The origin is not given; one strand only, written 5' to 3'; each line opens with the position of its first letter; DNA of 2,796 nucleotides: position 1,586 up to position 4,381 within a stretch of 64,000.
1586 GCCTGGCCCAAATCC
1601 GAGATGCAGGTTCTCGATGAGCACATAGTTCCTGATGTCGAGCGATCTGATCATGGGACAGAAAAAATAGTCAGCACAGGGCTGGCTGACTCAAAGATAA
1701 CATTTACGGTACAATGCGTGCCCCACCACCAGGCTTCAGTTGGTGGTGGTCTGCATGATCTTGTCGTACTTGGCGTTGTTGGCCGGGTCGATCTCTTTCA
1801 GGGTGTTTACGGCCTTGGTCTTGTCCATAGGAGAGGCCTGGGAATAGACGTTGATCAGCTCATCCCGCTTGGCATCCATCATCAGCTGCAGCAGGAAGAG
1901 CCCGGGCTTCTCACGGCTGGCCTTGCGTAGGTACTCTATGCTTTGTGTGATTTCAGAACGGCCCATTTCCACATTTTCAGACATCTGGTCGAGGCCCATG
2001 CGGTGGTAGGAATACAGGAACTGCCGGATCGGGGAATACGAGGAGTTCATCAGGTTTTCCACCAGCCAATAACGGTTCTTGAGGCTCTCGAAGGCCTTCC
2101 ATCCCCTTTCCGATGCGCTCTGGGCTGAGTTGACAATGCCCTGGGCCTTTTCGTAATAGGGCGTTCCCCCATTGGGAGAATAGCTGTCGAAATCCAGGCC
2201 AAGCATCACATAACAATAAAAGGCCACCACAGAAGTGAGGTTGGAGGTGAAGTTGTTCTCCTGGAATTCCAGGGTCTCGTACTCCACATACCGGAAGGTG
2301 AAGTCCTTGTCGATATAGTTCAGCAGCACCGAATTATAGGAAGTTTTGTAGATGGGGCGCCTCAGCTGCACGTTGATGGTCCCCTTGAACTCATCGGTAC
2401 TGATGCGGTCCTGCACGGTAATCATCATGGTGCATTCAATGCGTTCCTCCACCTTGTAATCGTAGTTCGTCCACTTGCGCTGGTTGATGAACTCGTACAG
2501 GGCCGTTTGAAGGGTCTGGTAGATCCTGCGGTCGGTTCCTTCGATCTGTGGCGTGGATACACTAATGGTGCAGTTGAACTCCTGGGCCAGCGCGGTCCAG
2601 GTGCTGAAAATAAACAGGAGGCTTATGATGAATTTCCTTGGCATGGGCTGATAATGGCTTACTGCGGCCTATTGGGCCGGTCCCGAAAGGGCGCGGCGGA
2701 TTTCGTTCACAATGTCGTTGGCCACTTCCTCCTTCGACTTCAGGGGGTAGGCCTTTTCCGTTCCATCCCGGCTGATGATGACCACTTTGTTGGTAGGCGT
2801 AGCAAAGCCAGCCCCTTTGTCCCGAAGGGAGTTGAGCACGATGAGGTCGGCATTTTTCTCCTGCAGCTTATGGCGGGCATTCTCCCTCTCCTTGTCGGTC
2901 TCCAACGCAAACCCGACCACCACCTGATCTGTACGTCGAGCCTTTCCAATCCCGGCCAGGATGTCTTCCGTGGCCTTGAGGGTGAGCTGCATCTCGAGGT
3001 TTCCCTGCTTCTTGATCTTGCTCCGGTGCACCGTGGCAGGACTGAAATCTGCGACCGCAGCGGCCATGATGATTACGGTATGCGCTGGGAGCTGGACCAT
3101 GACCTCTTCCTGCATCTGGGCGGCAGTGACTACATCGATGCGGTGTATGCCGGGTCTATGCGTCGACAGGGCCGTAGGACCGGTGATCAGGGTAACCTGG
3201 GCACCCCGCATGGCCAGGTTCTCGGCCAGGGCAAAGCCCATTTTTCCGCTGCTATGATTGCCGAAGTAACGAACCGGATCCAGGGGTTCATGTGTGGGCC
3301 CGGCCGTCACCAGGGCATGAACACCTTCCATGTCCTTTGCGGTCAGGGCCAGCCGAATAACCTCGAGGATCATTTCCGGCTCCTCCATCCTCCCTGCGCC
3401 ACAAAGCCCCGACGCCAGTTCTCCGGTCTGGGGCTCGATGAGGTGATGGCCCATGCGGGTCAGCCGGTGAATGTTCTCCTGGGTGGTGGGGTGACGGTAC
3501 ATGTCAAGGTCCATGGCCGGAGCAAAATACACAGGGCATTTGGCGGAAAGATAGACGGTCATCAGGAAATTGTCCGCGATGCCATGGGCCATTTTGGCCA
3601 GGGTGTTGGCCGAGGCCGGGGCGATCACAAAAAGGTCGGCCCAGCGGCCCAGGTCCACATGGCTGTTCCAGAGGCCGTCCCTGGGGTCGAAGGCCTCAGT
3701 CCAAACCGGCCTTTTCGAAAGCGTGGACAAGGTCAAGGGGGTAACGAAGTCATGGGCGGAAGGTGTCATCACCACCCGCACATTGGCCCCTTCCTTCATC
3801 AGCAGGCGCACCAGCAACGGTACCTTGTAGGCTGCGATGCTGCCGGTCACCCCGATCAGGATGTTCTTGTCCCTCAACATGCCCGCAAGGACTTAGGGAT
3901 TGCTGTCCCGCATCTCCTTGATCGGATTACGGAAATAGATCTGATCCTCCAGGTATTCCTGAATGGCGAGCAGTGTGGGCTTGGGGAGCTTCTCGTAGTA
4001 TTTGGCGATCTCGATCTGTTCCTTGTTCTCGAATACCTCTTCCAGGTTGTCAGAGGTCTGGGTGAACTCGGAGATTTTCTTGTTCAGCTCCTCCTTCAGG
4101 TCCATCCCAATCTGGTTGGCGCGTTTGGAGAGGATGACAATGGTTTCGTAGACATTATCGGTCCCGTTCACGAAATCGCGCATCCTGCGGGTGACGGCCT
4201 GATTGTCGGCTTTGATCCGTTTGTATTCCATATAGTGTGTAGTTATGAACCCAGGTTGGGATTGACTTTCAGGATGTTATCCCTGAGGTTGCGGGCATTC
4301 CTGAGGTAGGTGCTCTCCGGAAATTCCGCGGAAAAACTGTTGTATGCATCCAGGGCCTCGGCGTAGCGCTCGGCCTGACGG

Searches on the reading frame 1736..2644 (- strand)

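Call 7: search_protein_families(library=pfam, proteins=[window:1736-2644:-], max_evalue=0.001)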
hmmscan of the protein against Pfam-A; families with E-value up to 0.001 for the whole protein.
window:1736-2644:- (302 aa): 1 family
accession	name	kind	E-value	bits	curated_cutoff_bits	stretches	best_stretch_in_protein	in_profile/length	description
PF16119.10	DUF4835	-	3.6e-107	358.1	25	1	21-296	1-276/276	Domain of unknown function (DUF4835)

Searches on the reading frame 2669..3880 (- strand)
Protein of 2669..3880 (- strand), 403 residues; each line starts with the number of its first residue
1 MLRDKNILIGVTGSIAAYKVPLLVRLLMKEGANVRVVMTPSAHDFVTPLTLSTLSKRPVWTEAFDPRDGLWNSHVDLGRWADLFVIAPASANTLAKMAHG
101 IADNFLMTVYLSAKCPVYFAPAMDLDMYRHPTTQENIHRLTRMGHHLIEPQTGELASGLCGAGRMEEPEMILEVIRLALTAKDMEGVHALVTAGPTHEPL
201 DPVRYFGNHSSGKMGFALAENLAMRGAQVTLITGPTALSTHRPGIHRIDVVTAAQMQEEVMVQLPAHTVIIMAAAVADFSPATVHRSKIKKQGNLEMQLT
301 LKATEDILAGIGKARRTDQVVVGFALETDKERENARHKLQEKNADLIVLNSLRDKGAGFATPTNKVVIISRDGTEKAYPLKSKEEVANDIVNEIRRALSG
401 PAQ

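Call 7: search_protein_families(library=pfam, proteins=[window:2669-3880:-], max_evalue=0.001)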
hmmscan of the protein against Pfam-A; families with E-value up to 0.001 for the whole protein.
window:2669-3880:- (403 aa): 2 families
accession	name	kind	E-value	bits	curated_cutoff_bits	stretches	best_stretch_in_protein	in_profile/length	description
PF04127.22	DFP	-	2.8e-69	233.1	22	1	184-369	1-186/186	DNA/pantothenate metabolism flavoprotein C-terminal domain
PF02441.25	Flavoprotein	-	1.1e-38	132.8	22.7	1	5-175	1-158/162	Flavoprotein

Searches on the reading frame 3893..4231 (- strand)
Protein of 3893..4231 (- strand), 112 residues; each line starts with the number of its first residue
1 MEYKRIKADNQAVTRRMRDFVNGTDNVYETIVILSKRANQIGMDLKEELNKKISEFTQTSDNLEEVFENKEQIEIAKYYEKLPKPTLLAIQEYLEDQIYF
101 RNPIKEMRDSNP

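Call 7: search_protein_families(library=pfam, proteins=[window:3893-4231:-], max_evalue=0.001)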
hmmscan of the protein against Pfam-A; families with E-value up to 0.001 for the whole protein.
window:3893-4231:- (112 aa): 1 family
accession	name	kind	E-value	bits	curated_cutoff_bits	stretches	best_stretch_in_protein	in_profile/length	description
PF01192.27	RNA_pol_Rpb6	-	5.8e-11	42.7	26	1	24-73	6-53/53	RNA polymerase Rpb6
